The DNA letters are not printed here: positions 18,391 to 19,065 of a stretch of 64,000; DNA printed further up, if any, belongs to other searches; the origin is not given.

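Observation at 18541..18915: Pair of canonical EF-hands flanked by His-rich runs inserted into NuoL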

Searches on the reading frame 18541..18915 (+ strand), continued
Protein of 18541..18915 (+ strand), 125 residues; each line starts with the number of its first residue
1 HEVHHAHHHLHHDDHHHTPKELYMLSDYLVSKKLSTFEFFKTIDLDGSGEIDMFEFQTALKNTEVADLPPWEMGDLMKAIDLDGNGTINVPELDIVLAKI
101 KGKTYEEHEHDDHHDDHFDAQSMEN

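Call 56: fold_search(model_id=the predicted structure, library=pdb)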
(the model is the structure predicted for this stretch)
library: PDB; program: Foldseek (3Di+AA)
matches with E <= 10: 604; with E <= 0.001: 0
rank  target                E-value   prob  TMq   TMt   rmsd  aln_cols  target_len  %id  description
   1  3cln                  3.1e-02  0.98  0.38  0.34   5.8        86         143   29  STRUCTURE OF CALMODULIN REFINED AT 2.2 ANGSTROMS RESOLUTION (released 1988-07-16)
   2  8dgk_MODEL_1_A        3.9e-02  0.94  0.34  0.49   6.9        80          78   30  NMR structure of calmodulin bound to N-terminal site in the beta-subunit of cyclic nucleotide-gated channel (released 2022-12-14)
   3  1osa                  4.6e-02  0.98  0.39  0.34   5.9        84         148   30  CRYSTAL STRUCTURE OF RECOMBINANT PARAMECIUM TETRAURELIA CALMODULIN AT 1.68 ANGSTROMS RESOLUTION (released 1993-10-31)
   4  9bb8                  4.6e-02  0.96  0.38  0.42   5.6        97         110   27  Crystal structure of human alpha parvalbumin (released 2024-12-04)
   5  1y6w                  5.5e-02  0.93  0.32  0.29   6.1        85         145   32  Trapped intermediate of calmodulin (released 2005-03-01)
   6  3e3r_B                5.9e-02  0.98  0.41  0.32   3.6        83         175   23  Crystal structure and biochemical characterization of recombinant human calcyphosine delineates a novel EF-hand-contai (released 2008-08-26)
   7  6mc9_B                6.6e-02  0.90  0.35  0.32   5.7        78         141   33  Crystal Structure of Human Nav1.4 C-Terminal (1599-1754) domain in complex with calcium-bound calmodulin (released 2019-04-10)
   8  4cln                  7.0e-02  0.97  0.40  0.35   5.8        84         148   31  STRUCTURE OF A RECOMBINANT CALMODULIN FROM DROSOPHILA MELANOGASTER REFINED AT 2.2-ANGSTROMS RESOLUTION (released 1992-07-15)
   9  1ytz_C                7.0e-02  0.82  0.35  0.29   7.8        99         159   23  Crystal structure of skeletal muscle troponin in the Ca2+-activated state (released 2005-04-12)
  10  9d5n_CG               7.8e-02  0.99  0.43  0.31   4.2        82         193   16  48-nm doublet microtubule from Trichomonas vaginalis strain G3 (released 2025-05-14)
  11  9kuo_C                8.3e-02  0.89  0.35  0.32   6.5        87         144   29  Crystal Structure of the Kv7.1 C-terminal Domain in Complex with Calmodulin disease mutation Q136P (released 2025-12-10)
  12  1rfj                  9.3e-02  0.93  0.39  0.34   5.6        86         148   31  Crystal Structure of Potato Calmodulin PCM6 (released 2004-06-29)
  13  5otj_C                9.9e-02  0.96  0.33  0.54   5.2        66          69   30  Monomeric polcalcin (Phl p 7) in complex with two identical allergen-specific antibodies (released 2018-09-05)
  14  3ox6_F                9.9e-02  0.95  0.36  0.31   5.8        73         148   20  Crystal Structure of the calcium sensor calcium-binding protein 1 (CaBP1) (released 2010-12-22)
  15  5tnc                  9.9e-02  0.85  0.35  0.29   7.9        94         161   20  REFINED CRYSTAL STRUCTURE OF TROPONIN C FROM TURKEY SKELETAL MUSCLE AT 2.0 ANGSTROMS RESOLUTION (released 1988-10-09)
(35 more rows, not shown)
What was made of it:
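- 18592..18861 (+): EF-hand pair module (aa 435-524): a leader helix followed by two helix-loop-helix units. The top Foldseek hits are calmodulin and parvalbumin (call 56).
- All the best structural neighbours are Ca2+ sensors or buffers (call 56). Parvalbumin-like buffers are among the structural neighbours (call 56). EF-hand pairs commonly dimerise, for example S100 proteins and polcalcin, which are among the neighbours in call 56.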

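Call 57: search_solved_structures(query=P0135, max_evalue=0.001, show_alignments=2)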
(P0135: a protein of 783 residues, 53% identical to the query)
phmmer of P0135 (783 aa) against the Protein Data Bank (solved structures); distinct sequences matched with E-value up to 0.001: 35.
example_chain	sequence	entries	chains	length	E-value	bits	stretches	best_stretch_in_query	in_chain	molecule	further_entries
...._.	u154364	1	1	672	8.9e-23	83.8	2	558-773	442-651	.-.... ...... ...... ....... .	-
5gar_N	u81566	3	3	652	4.8e-19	71.4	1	412-772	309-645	Archaeal/vacuolar-type H+-ATPase subunit I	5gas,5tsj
7uw9_a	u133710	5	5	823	8.2e-19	70.7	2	676-773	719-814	V-type proton ATPase subunit a3 | V-type proton ATPase subunit a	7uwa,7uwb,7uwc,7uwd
8yy1_N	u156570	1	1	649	5.3e-18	68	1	412-530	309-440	V-type ATP synthase subunit I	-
9u6q_N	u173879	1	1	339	5.8e-18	67.9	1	414-530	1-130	V-type ATP synthase subunit I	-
5y5x_N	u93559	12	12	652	3.2e-17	65.4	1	412-772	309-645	V-type ATP synthase subunit I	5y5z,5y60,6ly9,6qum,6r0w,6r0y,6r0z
36qx_a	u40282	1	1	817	3.9e-17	65.1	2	676-772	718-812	V-type proton ATPase subunit a1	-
36qu_a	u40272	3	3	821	6.2e-16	61.1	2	676-772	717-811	V-type proton ATPase subunit a3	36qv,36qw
9u6s_N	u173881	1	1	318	1.1e-14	57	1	425-530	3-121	V-type ATP synthase subunit I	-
9u6r_N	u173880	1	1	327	3e-14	55.6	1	421-761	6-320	V-type ATP synthase subunit I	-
9u6g_N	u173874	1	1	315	3.1e-14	55.5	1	427-530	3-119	V-type ATP synthase subunit I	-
6o7u_a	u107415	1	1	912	3.4e-14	55.4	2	678-777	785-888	V-type proton ATPase subunit a, Golgi isoform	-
6o7v_a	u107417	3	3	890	8.6e-14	54.1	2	678-776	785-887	V-type proton ATPase subunit a, Golgi isoform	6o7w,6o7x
9u6j_N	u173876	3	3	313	1.5e-13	53.3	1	431-530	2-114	V-type ATP synthase subunit I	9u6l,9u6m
9det_a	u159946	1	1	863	2.4e-13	52.6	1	677-774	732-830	V-type proton ATPase 116 kDa subunit a 4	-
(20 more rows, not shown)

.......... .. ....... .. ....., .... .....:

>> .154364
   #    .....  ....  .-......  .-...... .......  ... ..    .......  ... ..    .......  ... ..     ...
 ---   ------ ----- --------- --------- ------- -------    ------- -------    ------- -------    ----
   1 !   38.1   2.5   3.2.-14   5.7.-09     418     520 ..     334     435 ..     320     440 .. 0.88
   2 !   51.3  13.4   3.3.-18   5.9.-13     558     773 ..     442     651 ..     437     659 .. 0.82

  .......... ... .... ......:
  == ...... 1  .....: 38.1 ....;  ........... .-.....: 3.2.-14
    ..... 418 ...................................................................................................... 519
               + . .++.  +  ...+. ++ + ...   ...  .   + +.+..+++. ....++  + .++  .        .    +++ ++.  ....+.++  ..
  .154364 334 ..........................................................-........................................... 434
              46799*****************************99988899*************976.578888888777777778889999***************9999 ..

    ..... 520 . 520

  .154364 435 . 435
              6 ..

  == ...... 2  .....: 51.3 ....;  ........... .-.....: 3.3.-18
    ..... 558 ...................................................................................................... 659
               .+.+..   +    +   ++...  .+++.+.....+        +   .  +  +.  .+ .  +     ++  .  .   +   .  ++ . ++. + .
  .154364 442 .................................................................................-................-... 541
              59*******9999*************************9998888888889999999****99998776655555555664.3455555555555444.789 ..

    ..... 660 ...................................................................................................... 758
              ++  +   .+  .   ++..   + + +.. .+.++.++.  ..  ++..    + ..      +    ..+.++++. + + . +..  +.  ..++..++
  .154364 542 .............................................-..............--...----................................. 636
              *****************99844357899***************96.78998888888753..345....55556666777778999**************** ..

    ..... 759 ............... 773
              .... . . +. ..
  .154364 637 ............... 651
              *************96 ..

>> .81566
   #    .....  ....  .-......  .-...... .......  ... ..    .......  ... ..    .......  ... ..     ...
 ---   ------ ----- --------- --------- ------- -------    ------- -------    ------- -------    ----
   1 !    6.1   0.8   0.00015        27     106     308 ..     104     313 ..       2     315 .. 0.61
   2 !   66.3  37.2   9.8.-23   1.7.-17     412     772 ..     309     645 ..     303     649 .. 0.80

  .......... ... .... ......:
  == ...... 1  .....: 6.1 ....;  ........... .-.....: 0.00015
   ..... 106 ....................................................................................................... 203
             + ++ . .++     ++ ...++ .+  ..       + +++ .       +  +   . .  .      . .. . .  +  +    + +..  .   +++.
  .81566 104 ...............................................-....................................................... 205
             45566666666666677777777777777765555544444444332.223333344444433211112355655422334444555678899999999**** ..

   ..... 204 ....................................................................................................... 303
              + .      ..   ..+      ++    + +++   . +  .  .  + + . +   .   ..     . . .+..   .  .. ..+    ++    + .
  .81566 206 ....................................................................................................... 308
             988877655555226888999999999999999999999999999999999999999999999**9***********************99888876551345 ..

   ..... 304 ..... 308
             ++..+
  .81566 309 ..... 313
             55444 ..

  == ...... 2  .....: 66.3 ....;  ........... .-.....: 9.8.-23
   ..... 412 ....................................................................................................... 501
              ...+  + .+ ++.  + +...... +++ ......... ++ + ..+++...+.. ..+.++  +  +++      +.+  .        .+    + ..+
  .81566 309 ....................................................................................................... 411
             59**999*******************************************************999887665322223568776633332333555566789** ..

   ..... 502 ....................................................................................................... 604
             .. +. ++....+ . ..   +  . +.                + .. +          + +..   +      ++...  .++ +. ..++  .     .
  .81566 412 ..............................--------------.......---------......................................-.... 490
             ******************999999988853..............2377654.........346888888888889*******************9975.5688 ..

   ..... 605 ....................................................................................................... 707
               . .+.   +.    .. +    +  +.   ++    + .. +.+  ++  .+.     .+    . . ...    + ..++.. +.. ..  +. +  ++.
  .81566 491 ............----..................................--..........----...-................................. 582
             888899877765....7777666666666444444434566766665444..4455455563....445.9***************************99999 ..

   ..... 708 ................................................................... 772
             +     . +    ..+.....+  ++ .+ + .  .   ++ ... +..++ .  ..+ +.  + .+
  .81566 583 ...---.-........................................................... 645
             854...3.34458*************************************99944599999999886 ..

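Call 58: search_solved_structures(query=P0127, max_evalue=1)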
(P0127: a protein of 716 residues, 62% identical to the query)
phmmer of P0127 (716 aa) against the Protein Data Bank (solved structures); distinct sequences matched with E-value up to 1: 285 (the best 60 are shown).
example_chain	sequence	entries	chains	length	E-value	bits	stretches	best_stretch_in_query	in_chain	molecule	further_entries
1y6w_A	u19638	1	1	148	1.1e-06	30.7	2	592-655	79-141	Calmodulin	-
1ahr_A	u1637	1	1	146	1.2e-06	30.6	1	584-655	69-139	CALMODULIN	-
7ppo_B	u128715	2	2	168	1.8e-06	30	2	592-655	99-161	Calmodulin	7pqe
7jtk_M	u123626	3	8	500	1.8e-06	30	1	597-654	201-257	Flagellar radial spoke protein 7 | Radial spoke protein 7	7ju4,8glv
6dah_A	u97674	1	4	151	1.8e-06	30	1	592-655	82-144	Calmodulin-1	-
2k0j_A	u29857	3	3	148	1.9e-06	29.9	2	592-655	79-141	calmodulin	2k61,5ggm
9ya0_SA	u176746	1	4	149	2.5e-06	29.5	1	593-655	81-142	Calmodulin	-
9kui_C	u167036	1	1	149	2.5e-06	29.5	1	592-655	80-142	Calmodulin-1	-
9y6s_8M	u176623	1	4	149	3.1e-06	29.2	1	592-655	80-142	Calmodulin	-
6u3a_A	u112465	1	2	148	3.2e-06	29.2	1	592-655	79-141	Calmodulin-1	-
8zlw_N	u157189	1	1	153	3.2e-06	29.2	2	592-655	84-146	Calmodulin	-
3u0k_A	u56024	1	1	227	3.6e-06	29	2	592-655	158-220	RCaMP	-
8zlx_B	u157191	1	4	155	3.7e-06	29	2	592-655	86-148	Calmodulin (CaM)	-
6daf_A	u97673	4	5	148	3.7e-06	29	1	592-655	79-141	Calmodulin-1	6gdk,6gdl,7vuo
2bkh_B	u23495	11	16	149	4.1e-06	28.8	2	592-655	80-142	CALMODULIN | AT15141p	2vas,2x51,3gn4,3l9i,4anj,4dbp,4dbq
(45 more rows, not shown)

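Call 59: search_protein_families(library=ncbifam, proteins=[P0127, P0144, P0165, P0173, P0199, P0201], max_evalue=0.01)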
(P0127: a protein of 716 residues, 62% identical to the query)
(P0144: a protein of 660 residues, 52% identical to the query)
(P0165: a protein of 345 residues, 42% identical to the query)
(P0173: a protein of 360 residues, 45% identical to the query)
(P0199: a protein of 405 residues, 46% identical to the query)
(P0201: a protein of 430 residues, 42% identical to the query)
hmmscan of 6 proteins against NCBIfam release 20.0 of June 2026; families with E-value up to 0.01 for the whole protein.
P0127 (716 aa): 1 family
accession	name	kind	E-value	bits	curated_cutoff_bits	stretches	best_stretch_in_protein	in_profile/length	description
NF041410.1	XopAW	subfamily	1.8e-06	28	120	1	594-667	24-93/235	XopAW family type III secretion system calcium-binding effector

P0144 (660 aa): 1 family
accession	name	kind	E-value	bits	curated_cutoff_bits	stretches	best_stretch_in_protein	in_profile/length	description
NF041410.1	XopAW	subfamily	2.5e-07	30.8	120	1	590-648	30-88/235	XopAW family type III secretion system calcium-binding effector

P0165 (345 aa): 7 families
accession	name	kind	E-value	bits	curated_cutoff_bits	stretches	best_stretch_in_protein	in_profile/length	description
NF009040.0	PRK12373.1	equivalog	6.1e-20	72.3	514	1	199-344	244-388/400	NADH-quinone oxidoreductase subunit E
NF008966.0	PRK12311.1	equivalog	3.8e-14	52.6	526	1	247-340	241-330/334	30S ribosomal protein S2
NF008915.0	PRK12278.1-1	equivalog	5.8e-12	46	281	1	270-340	145-214/216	50S ribosomal protein L21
NF045508.1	PhasinPhaH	equivalog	1.5e-11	44.9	250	1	202-339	102-231/234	phasin PhaH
NF008916.0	PRK12278.1-4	equivalog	2.7e-11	43.7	193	1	246-339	128-221/223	50S ribosomal protein L21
NF041410.1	XopAW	subfamily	4.5e-08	33.2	120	1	122-203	23-100/235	XopAW family type III secretion system calcium-binding effector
TIGR03491.1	TIGR03491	subfamily_domain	0.00098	18.2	97.45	1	215-315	155-249/462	TM0106 family RecB-like putative nuclease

P0173 (360 aa): 0 families

P0199 (405 aa): 0 families

P0201 (430 aa): 1 family
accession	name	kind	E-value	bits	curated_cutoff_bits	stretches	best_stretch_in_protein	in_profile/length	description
NF041410.1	XopAW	subfamily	0.00019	21.3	120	1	129-190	28-89/235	XopAW family type III secretion system calcium-binding effector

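Call 60: find_encoding_contigs(protein=P0300, flank=3000, max_places=10)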
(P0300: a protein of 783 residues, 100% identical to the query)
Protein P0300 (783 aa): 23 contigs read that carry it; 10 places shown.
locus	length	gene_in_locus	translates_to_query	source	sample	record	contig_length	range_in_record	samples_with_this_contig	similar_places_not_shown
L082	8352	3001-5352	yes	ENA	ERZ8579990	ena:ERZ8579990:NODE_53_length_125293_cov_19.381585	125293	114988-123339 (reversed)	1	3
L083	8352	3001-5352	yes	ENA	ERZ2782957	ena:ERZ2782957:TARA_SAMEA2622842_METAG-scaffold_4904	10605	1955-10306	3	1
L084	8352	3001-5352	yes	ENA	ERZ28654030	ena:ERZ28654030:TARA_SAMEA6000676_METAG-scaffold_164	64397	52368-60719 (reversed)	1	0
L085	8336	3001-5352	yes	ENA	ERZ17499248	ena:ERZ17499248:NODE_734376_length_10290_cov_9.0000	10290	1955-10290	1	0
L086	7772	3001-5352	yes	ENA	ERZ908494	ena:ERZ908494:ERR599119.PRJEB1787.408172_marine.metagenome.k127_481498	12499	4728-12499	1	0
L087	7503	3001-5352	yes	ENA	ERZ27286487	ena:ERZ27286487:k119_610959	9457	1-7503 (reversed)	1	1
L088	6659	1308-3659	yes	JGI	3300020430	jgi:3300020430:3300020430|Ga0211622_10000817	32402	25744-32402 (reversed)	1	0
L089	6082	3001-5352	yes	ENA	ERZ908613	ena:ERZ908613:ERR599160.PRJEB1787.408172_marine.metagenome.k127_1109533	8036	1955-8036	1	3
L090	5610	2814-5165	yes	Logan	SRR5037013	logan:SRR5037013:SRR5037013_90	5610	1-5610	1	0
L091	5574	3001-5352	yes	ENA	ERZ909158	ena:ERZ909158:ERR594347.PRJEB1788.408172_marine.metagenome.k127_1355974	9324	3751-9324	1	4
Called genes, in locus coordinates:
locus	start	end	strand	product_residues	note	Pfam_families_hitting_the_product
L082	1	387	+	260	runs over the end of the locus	PF06745:ATPase, PF23442:DUF7125 (faint)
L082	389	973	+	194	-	PF06745:ATPase (faint), PF23365:DUF7090 (weak)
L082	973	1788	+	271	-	PF06745:ATPase, PF23442:DUF7125 (weak)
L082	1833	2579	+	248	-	PF01209:Ubie_methyltran, PF13489:Methyltransf_23, PF13847:Methyltransf_31, PF08241:Methyltransf_11, PF08242:Methyltransf_12, PF13649:Methyltransf_25, PF20922:Anamorsin_N (weak)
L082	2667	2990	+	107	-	-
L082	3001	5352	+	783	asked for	PF00036:EF-hand_1 (faint), PF13202:EF-hand_5 (faint), PF13499:EF-hand_7 (faint), PF01496:V_ATPase_I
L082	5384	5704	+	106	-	PF00137:ATP-synt_C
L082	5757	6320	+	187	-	PF01991:vATP-synt_E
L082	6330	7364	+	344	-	PF01992:vATP-synt_AC39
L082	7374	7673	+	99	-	PF01990:ATP-synt_F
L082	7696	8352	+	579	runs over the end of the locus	PF02874:ATP-synt_ab_N, PF16886:ATP-synt_ab_Xtn, PF00006:ATP-synt_ab, PF22919:ATP-synt_VA_C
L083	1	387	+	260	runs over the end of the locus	PF06745:ATPase, PF23442:DUF7125 (faint)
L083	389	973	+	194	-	PF06745:ATPase (faint), PF23365:DUF7090 (weak)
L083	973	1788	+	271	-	PF06745:ATPase, PF23442:DUF7125 (weak)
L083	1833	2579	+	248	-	PF01209:Ubie_methyltran, PF13489:Methyltransf_23, PF13847:Methyltransf_31, PF08241:Methyltransf_11, PF08242:Methyltransf_12, PF13649:Methyltransf_25, PF20922:Anamorsin_N (weak)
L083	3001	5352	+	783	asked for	PF00036:EF-hand_1 (faint), PF13202:EF-hand_5 (faint), PF13499:EF-hand_7 (faint), PF01496:V_ATPase_I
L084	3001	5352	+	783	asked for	PF00036:EF-hand_1 (faint), PF13202:EF-hand_5 (faint), PF13499:EF-hand_7 (faint), PF01496:V_ATPase_I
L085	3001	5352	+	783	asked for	PF00036:EF-hand_1 (faint), PF13202:EF-hand_5 (faint), PF13499:EF-hand_7 (faint), PF01496:V_ATPase_I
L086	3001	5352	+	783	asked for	PF00036:EF-hand_1 (faint), PF13202:EF-hand_5 (faint), PF13499:EF-hand_7 (faint), PF01496:V_ATPase_I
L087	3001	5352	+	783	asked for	PF00036:EF-hand_1 (faint), PF13202:EF-hand_5 (faint), PF13499:EF-hand_7 (faint), PF01496:V_ATPase_I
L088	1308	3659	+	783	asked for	PF00036:EF-hand_1 (faint), PF13202:EF-hand_5 (faint), PF13499:EF-hand_7 (faint), PF01496:V_ATPase_I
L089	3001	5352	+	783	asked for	PF00036:EF-hand_1 (faint), PF13202:EF-hand_5 (faint), PF13499:EF-hand_7 (faint), PF01496:V_ATPase_I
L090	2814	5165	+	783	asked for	PF00036:EF-hand_1 (faint), PF13202:EF-hand_5 (faint), PF13499:EF-hand_7 (faint), PF01496:V_ATPase_I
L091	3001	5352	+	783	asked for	PF00036:EF-hand_1 (faint), PF13202:EF-hand_5 (faint), PF13499:EF-hand_7 (faint), PF01496:V_ATPase_I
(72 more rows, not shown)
